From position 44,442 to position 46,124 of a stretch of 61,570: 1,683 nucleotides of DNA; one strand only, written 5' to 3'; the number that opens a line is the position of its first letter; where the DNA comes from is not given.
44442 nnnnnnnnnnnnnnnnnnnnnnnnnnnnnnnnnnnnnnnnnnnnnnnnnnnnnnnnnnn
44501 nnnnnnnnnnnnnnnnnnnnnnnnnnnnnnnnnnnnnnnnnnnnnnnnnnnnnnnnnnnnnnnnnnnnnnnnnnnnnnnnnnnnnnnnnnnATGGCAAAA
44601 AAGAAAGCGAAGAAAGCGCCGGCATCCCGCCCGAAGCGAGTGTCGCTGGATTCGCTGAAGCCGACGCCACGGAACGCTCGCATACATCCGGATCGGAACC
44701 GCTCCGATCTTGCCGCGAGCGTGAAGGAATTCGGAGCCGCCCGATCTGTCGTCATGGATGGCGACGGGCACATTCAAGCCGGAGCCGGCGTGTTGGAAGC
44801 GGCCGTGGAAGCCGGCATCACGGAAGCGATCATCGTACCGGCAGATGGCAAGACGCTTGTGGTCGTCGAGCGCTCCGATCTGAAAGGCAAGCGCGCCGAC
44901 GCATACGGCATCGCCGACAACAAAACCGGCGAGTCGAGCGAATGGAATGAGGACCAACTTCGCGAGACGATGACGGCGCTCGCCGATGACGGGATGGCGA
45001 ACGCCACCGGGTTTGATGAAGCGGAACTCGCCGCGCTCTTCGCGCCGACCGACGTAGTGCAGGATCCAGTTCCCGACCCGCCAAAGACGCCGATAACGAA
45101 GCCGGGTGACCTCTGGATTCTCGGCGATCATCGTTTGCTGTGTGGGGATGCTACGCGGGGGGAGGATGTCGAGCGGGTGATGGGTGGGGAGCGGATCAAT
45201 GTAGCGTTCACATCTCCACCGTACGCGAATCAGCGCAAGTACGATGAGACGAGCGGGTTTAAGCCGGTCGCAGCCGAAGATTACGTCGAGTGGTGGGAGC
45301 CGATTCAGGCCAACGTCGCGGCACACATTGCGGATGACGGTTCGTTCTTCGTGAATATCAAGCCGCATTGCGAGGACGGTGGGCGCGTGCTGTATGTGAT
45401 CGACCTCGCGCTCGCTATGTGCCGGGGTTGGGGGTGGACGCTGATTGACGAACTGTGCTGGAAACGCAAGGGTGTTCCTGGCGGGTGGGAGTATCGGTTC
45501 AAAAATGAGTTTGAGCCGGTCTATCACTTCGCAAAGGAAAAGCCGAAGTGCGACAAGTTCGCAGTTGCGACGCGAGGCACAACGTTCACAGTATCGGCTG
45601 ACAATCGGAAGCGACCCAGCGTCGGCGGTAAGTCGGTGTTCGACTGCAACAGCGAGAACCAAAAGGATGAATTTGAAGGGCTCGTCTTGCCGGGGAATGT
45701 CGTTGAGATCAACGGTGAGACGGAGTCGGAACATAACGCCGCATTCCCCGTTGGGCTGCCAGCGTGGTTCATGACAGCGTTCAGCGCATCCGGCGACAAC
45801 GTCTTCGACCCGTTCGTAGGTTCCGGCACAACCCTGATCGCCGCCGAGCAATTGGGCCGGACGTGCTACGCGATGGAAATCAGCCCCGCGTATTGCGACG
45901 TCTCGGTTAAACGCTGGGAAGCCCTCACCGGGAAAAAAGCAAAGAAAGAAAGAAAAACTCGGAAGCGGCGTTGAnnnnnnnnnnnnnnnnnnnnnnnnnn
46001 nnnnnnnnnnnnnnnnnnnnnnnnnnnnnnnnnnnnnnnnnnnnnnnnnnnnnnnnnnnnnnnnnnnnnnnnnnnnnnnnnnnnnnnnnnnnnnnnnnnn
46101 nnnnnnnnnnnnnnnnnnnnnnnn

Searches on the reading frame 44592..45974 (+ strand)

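Call 31: search_protein_families(library=phrogs, proteins=[window:44592-45974:+], max_evalue=0.00001)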
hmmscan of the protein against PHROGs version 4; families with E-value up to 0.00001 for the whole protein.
window:44592-45974:+ (460 aa): 14 families
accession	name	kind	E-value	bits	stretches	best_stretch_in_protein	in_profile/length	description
phrog_498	-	other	3.8e-88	297.6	1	4-454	25-432/633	DNA methyltransferase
phrog_67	-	other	2.8e-38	133.5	1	177-452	121-353/743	DNA methyltransferase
phrog_620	-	DNA, RNA and nucleotide metabolism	5.9e-27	96.2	1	13-155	8-140/217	ParB-like partition protein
phrog_3008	-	other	2.3e-21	77.2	1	374-455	143-224/244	DNA methyltransferase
phrog_8071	-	DNA, RNA and nucleotide metabolism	2.6e-17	64.1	1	16-214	9-206/389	ParB-like partition protein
phrog_15396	-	DNA, RNA and nucleotide metabolism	1.1e-16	62.4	1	17-152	7-133/258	ParB-like partition nuclease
phrog_723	-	DNA, RNA and nucleotide metabolism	2.9e-16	60.9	1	11-161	10-152/223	ParB-like partition protein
phrog_23085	-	unknown function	2e-15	57.7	1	379-450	42-113/138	-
phrog_930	-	DNA, RNA and nucleotide metabolism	7.4e-12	46.6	1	17-150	10-133/223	ParB-like partition protein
phrog_18146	-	other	1.1e-10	42.1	1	383-432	51-101/452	DNA methyltransferase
phrog_12517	-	unknown function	1.5e-09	38.5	0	181-254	161-231/316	-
phrog_9353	-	unknown function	2.6e-09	38.3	1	6-152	3-140/245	-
phrog_940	-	DNA, RNA and nucleotide metabolism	1e-08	35.8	1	15-137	7-119/388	nuclease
phrog_18293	-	other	7.3e-08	33.4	1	352-447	16-112/119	methyltransferase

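Call 32: search_protein_families(library=pfam, proteins=[window:44592-45974:+], max_evalue=0.001)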
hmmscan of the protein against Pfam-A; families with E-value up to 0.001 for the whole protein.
window:44592-45974:+ (460 aa): 1 family
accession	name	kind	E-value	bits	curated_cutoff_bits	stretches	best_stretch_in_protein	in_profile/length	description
PF01555.25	N6_N4_Mtase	-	1.9e-33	116.7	26.7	1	202-439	1-220/221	DNA methylase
